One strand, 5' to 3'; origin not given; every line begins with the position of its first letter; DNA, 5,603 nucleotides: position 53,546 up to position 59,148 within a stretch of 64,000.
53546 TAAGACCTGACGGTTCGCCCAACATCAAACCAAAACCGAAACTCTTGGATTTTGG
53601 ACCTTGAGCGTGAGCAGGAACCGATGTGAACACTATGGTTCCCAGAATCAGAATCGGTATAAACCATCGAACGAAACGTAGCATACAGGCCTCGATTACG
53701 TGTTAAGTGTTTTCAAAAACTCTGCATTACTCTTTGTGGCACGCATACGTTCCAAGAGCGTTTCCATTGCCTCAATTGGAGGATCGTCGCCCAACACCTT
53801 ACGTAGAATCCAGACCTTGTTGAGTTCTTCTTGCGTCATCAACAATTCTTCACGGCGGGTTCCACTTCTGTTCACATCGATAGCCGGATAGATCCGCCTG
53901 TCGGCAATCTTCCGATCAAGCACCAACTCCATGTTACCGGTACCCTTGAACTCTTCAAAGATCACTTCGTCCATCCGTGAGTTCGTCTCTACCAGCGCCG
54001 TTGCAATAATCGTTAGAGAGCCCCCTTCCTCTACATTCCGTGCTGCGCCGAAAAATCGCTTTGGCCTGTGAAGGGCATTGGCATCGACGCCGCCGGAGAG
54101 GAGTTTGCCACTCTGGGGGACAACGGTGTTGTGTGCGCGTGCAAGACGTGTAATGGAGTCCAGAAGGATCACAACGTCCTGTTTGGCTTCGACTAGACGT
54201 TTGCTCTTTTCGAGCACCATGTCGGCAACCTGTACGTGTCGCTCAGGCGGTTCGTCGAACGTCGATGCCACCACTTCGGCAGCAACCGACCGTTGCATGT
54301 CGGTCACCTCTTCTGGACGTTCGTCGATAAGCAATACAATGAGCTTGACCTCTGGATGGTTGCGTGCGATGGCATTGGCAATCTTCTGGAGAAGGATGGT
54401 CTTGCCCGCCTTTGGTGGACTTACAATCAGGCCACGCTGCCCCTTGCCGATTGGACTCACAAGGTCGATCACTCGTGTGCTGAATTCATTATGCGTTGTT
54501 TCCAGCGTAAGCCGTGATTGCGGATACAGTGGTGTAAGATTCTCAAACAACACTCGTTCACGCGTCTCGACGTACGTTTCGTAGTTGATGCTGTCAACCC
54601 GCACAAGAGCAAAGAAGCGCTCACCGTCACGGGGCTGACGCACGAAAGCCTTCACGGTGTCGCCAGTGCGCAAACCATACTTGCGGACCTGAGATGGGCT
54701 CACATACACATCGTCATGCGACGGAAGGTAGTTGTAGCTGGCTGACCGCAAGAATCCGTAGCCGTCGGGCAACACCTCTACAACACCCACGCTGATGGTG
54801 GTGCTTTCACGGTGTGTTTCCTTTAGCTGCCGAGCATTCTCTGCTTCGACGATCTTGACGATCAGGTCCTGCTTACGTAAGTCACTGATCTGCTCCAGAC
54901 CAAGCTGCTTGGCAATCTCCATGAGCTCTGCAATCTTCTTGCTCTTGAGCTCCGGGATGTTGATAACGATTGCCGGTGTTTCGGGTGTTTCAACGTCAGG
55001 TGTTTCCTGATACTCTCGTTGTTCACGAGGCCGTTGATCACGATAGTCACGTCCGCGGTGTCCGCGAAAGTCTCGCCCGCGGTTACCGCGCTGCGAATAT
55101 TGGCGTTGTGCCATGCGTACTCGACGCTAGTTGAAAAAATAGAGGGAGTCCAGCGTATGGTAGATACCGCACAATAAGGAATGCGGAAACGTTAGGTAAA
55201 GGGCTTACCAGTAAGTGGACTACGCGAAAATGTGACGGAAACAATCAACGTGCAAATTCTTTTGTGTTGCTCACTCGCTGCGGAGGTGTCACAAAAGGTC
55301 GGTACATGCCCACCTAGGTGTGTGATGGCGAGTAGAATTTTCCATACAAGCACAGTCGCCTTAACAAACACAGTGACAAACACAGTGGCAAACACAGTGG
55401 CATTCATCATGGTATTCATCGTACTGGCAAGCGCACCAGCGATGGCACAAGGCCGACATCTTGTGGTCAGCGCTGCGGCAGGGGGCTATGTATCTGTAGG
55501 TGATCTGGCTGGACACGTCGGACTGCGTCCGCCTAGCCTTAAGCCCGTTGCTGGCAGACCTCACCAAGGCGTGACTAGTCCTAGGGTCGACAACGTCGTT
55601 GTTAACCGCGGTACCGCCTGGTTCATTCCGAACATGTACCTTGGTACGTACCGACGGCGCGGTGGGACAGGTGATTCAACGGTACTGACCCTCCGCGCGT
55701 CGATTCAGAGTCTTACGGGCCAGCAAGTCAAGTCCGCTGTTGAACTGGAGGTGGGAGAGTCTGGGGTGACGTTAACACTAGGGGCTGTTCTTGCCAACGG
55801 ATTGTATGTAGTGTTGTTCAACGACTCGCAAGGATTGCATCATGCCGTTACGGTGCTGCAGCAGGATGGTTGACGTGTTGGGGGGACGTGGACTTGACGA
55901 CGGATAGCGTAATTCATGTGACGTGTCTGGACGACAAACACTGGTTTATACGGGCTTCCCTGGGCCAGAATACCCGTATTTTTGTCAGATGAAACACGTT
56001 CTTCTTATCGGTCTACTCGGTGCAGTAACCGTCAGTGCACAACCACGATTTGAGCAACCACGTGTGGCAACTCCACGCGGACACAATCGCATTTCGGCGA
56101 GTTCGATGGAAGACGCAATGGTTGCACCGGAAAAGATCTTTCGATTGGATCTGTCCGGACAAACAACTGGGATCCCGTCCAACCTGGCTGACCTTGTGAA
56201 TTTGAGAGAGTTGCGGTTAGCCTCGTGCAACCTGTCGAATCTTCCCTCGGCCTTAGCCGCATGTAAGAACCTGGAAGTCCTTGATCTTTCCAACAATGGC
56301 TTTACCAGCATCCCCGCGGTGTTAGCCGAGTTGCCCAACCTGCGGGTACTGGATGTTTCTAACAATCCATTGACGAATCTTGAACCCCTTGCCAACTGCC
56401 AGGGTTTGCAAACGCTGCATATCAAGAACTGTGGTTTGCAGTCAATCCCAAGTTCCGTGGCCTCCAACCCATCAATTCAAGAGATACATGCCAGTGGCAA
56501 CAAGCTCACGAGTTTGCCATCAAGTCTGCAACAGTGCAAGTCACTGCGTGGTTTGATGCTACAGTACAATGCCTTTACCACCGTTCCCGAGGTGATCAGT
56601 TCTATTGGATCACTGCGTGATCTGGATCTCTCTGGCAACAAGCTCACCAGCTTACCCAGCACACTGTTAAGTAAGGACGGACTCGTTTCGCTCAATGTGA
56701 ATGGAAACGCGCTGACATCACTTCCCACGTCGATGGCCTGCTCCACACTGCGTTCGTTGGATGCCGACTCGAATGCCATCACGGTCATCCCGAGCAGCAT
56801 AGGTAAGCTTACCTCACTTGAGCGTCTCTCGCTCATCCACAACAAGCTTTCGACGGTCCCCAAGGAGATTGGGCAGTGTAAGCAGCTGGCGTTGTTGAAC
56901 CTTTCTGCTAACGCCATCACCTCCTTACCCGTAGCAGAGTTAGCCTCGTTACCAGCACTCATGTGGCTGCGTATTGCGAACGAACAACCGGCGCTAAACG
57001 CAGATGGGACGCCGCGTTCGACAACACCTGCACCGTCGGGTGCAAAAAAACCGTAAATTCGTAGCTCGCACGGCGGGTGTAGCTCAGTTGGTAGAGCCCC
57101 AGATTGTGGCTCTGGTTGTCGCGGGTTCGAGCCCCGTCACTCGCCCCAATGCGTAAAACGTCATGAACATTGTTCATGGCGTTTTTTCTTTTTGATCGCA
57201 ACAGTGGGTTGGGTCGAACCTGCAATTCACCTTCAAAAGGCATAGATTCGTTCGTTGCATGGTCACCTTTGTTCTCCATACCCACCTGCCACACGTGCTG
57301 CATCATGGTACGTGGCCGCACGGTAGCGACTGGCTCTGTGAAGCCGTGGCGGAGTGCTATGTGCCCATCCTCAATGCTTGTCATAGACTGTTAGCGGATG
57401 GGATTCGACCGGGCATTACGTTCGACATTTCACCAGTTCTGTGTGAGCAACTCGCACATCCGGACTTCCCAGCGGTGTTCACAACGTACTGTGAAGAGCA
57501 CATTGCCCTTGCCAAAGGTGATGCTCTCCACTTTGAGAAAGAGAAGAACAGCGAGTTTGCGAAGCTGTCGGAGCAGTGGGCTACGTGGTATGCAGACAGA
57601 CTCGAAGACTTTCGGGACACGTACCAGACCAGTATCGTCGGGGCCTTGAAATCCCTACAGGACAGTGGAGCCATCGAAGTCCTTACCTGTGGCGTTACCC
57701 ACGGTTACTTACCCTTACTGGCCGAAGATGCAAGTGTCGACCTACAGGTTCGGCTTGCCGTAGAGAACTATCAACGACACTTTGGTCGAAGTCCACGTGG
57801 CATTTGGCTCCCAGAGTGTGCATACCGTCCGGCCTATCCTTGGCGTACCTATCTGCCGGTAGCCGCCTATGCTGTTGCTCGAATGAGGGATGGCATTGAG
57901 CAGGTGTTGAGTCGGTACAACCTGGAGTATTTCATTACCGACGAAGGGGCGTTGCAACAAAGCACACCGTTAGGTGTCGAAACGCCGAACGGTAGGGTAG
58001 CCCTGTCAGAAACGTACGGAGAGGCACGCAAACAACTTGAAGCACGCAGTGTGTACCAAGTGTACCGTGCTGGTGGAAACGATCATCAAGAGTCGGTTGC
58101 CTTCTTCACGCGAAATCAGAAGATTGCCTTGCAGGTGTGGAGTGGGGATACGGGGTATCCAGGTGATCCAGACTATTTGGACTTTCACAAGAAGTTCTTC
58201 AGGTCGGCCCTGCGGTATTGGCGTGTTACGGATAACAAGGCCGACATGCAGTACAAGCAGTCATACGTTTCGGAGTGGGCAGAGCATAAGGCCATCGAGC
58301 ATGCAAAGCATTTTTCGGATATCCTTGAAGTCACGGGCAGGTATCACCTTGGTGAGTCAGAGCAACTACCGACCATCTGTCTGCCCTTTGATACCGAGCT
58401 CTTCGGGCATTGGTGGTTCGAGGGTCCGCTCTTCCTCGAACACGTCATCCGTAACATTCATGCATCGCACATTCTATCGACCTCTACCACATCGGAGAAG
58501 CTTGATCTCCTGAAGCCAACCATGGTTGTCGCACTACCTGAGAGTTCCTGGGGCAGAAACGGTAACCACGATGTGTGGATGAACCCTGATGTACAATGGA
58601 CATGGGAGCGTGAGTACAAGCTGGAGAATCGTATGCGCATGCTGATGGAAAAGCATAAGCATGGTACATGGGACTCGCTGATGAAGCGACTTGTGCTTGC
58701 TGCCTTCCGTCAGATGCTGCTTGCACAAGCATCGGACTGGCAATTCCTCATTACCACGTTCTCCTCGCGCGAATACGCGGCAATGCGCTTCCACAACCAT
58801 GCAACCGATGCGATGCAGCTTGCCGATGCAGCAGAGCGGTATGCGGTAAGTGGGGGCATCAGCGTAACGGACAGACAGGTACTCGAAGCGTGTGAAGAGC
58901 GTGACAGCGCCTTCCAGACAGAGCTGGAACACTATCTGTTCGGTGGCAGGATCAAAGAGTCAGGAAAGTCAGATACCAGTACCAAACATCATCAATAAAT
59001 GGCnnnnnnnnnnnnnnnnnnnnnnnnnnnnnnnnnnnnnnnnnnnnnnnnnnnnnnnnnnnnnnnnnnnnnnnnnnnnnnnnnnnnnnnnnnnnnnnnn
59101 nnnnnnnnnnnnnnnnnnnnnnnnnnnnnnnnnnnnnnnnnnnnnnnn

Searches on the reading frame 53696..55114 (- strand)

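Call 9: search_protein_families(library=pfam, proteins=[window:53696-55114:-], max_evalue=0.001)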
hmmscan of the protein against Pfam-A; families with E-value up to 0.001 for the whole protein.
window:53696-55114:- (472 aa): 4 families
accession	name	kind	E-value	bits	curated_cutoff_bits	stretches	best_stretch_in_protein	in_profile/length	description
PF07497.18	Rho_RNA_bind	-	2.3e-30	104.7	27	1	110-179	3-70/73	Rho termination factor, RNA-binding domain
PF00006.31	ATP-synt_ab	-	1.2e-27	97.4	29.5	1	213-417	2-211/213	ATP synthase alpha/beta family, nucleotide-binding domain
PF07498.18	Rho_N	-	6.2e-13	48.9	24.9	1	55-92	1-38/43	Rho termination factor, N-terminal domain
PF05729.18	NACHT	-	2.2e-05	24.8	26.7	1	237-330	12-99/167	NACHT domain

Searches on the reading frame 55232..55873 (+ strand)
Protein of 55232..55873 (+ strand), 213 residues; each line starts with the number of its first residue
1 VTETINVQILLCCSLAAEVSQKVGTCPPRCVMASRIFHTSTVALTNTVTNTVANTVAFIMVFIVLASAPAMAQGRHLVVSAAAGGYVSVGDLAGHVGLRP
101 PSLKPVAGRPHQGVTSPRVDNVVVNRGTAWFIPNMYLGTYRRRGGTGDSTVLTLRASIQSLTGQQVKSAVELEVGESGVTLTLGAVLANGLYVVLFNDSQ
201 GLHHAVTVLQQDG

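Call 9: search_protein_families(library=pfam, proteins=[window:55232-55873:+], max_evalue=0.001)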
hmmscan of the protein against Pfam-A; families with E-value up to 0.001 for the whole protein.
window:55232-55873:+ (213 aa): 0 families

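Call 36: search_protein_families(library=ncbifam, proteins=[window:55232-55873:+], max_evalue=1)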
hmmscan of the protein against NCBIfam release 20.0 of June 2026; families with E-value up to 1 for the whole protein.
window:55232-55873:+ (213 aa): 0 families

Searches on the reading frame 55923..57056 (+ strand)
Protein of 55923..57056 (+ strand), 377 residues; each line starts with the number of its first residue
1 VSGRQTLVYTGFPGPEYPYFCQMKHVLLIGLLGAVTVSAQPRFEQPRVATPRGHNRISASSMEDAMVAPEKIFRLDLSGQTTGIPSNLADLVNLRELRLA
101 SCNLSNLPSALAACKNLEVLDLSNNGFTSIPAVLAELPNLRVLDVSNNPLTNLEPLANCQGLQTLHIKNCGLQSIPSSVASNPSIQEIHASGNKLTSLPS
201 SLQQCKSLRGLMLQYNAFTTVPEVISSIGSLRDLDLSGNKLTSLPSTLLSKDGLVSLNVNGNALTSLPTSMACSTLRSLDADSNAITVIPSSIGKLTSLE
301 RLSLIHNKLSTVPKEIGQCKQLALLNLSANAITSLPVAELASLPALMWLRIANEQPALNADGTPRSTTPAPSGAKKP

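Call 9: search_protein_families(library=pfam, proteins=[window:55923-57056:+], max_evalue=0.001)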
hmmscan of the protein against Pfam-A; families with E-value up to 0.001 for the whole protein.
window:55923-57056:+ (377 aa): 11 families
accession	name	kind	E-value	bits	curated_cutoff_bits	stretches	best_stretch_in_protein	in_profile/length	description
PF13855.12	LRR_8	-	3.2e-38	129.7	27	7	93-150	2-61/61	Leucine rich repeat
PF12799.13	LRR_4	-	5.5e-35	119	27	3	115-158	1-44/44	Leucine Rich repeats (2 copies)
PF00560.39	LRR_1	-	5.6e-24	79.5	20.6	0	116-135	1-21/23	Leucine Rich Repeat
PF23598.1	LRR_14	-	1.9e-23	83.2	40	3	256-353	4-102/353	Leucine-rich repeat region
PF23952.1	LRR_EndoS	-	3.3e-08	34.2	27.9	0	109-148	76-116/116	Endo-beta-N-acetylglucosaminidase EndoS LRR domain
PF25019.1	LRR_R13L1-DRL21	-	1e-07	32.3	27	0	87-147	64-126/127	R13L1/DRL21 LRRs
PF23211.1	LRR_LRWD1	-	2.4e-07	31.1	28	0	92-167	21-93/190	Leucine-rich repeat and WD repeat-containing protein 1, LRR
PF23286.1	LRR_13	-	5e-06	26.8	30.1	0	95-171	108-184/210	Disease resistance protein RPS4B-like, leucine-rich repeats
PF14580.12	LRR_9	-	1.4e-05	25.2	30.5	0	111-222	16-129/175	Leucine-rich repeat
PF13306.12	LRR_5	-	7.8e-05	23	27.7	0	157-245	31-116/127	BspA type Leucine rich repeat region (6 copies)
PF24048.1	LRR_NXF1-5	-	0.00044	20.3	30.5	0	284-334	44-94/142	NXF1/2/3/5 leucine-rich repeat domain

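Call 36: search_protein_families(library=ncbifam, proteins=[window:55923-57056:+], max_evalue=1)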
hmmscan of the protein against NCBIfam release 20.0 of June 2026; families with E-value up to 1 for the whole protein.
window:55923-57056:+ (377 aa): 9 families
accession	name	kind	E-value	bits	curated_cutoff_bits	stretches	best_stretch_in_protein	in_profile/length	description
NF041381.1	XopAC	subfamily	9.1e-49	166.4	450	3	128-239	79-193/451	XopAC/AvrAC family type III secretion system effector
NF047464.1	FibnectbindLIC11051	equivalog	5.6e-31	107.7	1000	2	82-238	501-659/685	LIC_11051 family fibronectin-binding protein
NF041400.1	XopAE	equivalog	3.9e-29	101.9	600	2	156-352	15-216/478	type III secretion system effector XopAE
NF041351.1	XopL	equivalog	1.4e-24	86.7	500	2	181-345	72-224/497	type III secretion system leucine-rich repeat domain-containing effector XopL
NF011897.0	PRK15370.1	equivalog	2e-23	82.1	1113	2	162-343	222-390/755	SPI-1 type III secretion system effector E3 ubiquitin transferase SlrP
NF033188.1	internalin_H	exception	9.5e-15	54.2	1050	2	70-197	120-244/548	InlH/InlC2 family class 1 internalin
NF011917.0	PRK15387.1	equivalog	9.9e-13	46.9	1243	1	69-310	241-458/788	type III secretion system effector E3 ubiquitin transferase SspH2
NF033190.2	inl_like_NEAT_1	exception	4.1e-12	45.2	1275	3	87-170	236-339/754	NEAT domain-containing leucine-rich repeat protein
NF033189.1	internalin_A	exception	6.2e-11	41.3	1600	2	73-244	209-375/799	class 1 internalin InlA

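Call 46: search_protein_families(library=padloc, proteins=[window:55923-57056:+], max_evalue=0.01)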
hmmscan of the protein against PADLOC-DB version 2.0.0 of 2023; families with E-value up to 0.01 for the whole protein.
window:55923-57056:+ (377 aa): 0 families

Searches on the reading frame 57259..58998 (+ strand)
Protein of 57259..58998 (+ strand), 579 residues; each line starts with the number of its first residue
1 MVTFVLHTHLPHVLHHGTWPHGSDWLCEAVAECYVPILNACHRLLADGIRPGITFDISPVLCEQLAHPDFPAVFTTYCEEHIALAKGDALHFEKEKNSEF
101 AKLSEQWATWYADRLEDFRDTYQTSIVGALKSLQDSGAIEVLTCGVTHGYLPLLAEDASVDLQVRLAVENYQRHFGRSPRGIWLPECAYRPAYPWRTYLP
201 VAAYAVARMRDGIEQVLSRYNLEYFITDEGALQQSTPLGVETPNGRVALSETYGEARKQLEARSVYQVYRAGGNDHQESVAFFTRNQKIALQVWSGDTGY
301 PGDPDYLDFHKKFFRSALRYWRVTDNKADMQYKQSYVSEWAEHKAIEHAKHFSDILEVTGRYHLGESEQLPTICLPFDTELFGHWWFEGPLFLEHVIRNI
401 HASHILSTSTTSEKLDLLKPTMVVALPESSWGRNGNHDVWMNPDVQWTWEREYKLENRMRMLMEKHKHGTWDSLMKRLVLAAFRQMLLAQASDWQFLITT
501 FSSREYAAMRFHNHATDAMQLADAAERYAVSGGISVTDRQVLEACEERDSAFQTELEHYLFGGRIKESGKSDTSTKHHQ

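Call 9: search_protein_families(library=pfam, proteins=[window:57259-58998:+], max_evalue=0.001)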
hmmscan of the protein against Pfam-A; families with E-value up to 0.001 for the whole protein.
window:57259-58998:+ (579 aa): 2 families
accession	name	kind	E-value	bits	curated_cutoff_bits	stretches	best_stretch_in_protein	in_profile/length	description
PF03065.20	Glyco_hydro_57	-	1.1e-31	110.6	21.2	1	3-427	1-291/291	Glycosyl hydrolase family 57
PF09210.16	BE_C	-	7.8e-17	62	25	1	454-553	4-94/101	1,4-alpha-glucan branching enzyme, C-terminal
